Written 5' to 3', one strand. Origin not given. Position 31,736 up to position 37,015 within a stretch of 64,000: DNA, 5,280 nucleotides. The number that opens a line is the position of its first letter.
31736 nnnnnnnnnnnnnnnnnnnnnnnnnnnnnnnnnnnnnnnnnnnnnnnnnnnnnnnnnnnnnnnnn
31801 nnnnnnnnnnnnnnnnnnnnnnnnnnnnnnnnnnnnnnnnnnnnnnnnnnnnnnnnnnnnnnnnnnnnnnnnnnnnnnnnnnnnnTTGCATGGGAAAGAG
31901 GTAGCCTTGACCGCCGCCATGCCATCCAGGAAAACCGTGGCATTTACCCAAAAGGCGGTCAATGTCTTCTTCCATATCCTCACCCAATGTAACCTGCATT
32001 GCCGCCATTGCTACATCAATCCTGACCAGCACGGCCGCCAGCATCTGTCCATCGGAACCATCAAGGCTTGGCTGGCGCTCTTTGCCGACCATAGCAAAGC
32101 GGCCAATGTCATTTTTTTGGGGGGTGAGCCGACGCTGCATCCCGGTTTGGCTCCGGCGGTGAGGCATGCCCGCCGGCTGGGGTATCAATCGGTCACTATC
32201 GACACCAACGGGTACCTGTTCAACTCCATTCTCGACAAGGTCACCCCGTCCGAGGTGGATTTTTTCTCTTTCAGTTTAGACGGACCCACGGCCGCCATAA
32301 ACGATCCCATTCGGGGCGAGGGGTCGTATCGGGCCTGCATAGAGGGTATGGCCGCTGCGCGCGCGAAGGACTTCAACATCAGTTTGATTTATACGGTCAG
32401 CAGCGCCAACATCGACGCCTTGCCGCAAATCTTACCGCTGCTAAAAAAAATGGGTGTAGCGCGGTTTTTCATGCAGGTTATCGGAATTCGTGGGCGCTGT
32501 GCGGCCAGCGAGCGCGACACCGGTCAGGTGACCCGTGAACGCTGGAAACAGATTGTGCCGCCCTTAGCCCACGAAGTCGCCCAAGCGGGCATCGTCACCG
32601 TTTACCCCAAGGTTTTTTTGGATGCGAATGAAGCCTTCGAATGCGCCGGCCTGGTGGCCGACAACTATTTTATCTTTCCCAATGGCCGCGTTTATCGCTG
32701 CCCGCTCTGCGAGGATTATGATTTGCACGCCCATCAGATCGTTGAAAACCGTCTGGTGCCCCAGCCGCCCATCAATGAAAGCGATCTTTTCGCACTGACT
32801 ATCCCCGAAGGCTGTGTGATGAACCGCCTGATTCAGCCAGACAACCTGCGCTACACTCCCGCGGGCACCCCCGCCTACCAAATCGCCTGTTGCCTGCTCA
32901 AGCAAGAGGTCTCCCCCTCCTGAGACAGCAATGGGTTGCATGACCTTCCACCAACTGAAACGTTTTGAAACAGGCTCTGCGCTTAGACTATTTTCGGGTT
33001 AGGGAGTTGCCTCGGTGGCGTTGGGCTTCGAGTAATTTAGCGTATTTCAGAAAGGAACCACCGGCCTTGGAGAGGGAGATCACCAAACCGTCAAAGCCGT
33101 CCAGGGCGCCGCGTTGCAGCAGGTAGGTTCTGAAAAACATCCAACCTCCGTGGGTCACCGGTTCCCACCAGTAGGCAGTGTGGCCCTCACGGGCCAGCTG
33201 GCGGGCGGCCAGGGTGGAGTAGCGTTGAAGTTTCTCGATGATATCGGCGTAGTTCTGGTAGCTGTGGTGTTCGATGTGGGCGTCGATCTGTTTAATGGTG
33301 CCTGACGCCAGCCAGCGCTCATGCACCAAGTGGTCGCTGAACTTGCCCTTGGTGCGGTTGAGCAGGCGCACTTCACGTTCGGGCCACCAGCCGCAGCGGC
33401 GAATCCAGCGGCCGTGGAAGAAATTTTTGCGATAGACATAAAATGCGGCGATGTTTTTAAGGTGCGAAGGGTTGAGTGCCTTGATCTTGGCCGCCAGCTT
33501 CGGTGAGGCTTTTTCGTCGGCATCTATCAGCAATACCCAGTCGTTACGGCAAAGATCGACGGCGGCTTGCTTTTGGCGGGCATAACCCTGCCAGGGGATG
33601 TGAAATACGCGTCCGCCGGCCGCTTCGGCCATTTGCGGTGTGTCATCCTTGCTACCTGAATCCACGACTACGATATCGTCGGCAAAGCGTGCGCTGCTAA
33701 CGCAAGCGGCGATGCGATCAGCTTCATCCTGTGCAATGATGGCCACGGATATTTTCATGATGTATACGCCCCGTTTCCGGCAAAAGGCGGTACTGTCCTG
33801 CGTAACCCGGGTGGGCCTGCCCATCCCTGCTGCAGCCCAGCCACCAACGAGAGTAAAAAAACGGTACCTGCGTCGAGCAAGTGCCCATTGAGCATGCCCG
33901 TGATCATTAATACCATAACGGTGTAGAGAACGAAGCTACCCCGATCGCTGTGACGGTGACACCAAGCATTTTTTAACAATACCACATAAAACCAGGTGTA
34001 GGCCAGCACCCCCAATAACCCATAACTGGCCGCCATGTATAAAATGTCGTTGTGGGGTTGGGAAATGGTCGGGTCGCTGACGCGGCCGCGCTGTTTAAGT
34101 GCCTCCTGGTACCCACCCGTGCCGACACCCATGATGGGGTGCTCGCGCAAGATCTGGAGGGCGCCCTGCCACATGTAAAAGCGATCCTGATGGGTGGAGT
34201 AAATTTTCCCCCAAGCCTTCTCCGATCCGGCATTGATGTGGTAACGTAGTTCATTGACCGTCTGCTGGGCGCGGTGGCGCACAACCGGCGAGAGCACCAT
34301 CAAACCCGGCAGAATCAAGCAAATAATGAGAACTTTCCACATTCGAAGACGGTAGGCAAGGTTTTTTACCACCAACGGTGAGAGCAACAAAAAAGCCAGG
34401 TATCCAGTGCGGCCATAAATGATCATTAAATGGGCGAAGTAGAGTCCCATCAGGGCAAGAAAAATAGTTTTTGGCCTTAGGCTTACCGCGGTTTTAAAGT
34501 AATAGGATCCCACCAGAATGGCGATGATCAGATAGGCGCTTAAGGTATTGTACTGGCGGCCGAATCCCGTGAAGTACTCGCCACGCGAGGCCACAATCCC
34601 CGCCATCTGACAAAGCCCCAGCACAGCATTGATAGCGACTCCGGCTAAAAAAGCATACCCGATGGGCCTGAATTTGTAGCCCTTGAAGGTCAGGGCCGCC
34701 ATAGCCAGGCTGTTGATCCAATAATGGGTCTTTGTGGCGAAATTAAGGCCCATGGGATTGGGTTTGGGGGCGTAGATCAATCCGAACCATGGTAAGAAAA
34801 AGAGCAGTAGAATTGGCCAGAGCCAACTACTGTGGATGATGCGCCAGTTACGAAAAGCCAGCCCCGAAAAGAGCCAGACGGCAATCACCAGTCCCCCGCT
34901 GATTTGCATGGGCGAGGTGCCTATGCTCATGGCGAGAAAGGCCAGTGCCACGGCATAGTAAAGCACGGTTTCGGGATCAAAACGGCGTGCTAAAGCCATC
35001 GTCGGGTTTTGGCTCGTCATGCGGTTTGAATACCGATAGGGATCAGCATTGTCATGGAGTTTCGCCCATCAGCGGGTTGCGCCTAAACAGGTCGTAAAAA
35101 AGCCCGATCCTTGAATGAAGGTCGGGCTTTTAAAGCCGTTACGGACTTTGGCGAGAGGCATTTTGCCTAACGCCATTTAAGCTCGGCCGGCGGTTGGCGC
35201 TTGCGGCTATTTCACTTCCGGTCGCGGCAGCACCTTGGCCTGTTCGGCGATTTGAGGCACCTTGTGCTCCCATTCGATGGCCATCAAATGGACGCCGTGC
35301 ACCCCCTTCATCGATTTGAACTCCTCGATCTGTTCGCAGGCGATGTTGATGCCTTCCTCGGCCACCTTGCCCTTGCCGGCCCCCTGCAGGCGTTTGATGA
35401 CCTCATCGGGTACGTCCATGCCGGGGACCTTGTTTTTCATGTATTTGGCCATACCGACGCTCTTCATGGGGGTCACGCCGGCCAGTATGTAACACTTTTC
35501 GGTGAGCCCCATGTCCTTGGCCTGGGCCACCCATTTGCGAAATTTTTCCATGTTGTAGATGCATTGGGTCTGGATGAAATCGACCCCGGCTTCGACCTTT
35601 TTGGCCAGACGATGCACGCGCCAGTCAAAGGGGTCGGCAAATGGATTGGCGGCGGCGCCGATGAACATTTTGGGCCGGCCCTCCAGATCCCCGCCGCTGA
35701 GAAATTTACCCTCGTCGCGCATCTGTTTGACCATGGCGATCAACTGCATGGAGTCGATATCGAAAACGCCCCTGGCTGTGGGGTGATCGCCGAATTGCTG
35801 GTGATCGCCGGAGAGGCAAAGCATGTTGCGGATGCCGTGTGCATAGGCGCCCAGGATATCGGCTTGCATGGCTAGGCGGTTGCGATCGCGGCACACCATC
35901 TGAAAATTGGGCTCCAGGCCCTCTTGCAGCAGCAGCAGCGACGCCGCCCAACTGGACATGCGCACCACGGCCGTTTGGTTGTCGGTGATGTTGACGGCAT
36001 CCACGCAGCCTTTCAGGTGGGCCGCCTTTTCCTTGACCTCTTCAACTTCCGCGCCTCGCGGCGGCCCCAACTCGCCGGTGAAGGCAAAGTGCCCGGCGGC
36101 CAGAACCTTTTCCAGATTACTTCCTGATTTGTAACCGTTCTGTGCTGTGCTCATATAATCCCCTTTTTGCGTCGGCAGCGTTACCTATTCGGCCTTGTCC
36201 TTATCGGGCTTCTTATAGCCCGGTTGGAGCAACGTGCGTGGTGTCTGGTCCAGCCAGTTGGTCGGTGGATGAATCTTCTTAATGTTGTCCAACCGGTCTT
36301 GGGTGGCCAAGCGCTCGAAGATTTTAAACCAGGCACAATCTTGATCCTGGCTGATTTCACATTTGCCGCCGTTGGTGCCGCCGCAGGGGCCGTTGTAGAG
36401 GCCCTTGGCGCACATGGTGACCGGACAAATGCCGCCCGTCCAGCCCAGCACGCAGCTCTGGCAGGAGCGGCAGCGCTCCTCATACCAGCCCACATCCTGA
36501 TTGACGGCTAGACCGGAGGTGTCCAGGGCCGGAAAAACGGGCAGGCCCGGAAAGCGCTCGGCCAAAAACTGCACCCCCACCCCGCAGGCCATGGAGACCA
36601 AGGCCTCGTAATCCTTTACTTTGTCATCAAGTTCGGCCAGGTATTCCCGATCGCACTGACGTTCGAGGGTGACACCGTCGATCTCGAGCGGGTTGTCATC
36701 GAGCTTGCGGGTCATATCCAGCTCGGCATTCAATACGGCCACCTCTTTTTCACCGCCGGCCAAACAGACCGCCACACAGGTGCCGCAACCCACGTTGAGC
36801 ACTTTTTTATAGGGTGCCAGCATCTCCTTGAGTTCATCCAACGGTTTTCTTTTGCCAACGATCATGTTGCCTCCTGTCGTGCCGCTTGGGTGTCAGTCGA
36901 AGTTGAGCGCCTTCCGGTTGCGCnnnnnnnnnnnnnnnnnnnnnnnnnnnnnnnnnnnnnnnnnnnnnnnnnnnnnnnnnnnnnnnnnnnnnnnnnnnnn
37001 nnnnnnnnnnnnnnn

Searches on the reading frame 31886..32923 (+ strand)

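Call 23: search_protein_families(library=pfam, proteins=[window:31886-32923:+], max_evalue=0.00001)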
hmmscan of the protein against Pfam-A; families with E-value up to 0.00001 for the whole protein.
window:31886-32923:+ (345 aa): 2 families
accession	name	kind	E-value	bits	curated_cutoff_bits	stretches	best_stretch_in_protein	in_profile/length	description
PF04055.27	Radical_SAM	-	5.7e-21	75.8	29.5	1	33-171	5-151/166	Radical SAM superfamily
PF13353.11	Fer4_12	-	2.7e-06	28.2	22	1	30-134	10-116/137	4Fe-4S single cluster domain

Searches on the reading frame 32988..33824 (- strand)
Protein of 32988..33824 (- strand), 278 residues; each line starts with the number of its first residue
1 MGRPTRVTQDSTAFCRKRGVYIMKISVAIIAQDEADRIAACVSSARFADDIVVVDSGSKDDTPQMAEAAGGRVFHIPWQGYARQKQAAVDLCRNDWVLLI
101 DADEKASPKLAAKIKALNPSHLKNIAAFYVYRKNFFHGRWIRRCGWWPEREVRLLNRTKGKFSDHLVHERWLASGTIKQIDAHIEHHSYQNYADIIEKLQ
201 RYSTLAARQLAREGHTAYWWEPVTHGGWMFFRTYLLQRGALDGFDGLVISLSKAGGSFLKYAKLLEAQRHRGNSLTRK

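Call 24: search_protein_families(library=pfam, proteins=[window:32988-33824:-], max_evalue=0.00001)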
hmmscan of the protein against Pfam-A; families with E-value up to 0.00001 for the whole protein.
window:32988-33824:- (278 aa): 2 families
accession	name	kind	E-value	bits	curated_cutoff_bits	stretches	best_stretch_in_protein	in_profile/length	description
PF00535.33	Glycos_transf_2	-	3.9e-16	59.9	23.3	1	26-159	1-145/168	Glycosyl transferase family 2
PF13704.12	Glyco_tranf_2_4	-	3.2e-06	28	27.5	1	33-104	2-82/98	Glycosyl transferase family 2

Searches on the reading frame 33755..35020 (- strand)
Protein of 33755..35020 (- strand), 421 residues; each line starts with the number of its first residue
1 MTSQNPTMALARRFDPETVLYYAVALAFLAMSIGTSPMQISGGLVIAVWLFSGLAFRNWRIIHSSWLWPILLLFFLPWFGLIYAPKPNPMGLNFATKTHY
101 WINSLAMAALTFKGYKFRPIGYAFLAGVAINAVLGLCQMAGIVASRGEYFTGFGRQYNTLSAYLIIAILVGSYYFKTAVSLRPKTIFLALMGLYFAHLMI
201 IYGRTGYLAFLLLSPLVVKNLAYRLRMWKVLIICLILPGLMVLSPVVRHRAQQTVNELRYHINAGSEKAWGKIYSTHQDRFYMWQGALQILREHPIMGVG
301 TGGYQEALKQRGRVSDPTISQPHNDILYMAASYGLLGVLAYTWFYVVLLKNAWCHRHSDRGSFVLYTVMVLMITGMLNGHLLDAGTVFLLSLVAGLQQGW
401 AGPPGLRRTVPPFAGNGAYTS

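Call 24: search_protein_families(library=pfam, proteins=[window:33755-35020:-], max_evalue=0.00001)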
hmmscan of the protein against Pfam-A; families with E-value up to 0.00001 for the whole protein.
window:33755-35020:- (421 aa): 1 family
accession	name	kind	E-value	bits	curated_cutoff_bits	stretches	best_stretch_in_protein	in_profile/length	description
PF04932.20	Wzy_C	-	9.8e-17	61.6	31.7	1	191-341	3-148/149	O-Antigen ligase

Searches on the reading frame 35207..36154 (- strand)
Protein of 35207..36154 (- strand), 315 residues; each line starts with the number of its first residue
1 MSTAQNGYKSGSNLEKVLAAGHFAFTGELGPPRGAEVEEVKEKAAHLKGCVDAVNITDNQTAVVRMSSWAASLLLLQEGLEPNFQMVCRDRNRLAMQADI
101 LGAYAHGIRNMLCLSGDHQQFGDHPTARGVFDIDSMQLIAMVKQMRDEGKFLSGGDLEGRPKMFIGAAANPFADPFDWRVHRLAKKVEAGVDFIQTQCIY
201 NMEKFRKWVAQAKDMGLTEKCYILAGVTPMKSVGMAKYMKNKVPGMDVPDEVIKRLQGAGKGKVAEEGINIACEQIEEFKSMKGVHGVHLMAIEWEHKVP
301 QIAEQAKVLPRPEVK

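Call 24: search_protein_families(library=pfam, proteins=[window:35207-36154:-], max_evalue=0.00001)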
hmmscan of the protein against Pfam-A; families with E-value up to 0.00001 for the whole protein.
window:35207-36154:- (315 aa): 1 family
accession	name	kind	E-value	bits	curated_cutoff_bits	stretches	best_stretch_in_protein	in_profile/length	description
PF02219.23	MTHFR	-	1.2e-40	140.1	24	1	14-306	2-286/287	Methylenetetrahydrofolate reductase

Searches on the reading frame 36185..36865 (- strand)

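Call 24: search_protein_families(library=pfam, proteins=[window:36185-36865:-], max_evalue=0.00001)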
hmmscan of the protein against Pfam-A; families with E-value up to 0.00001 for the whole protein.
window:36185-36865:- (226 aa): 1 family
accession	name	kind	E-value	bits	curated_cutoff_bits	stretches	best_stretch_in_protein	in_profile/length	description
PF12225.13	DUF5981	-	4e-34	116.6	23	1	111-204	1-94/95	Methylene-tetrahydrofolate reductase C terminal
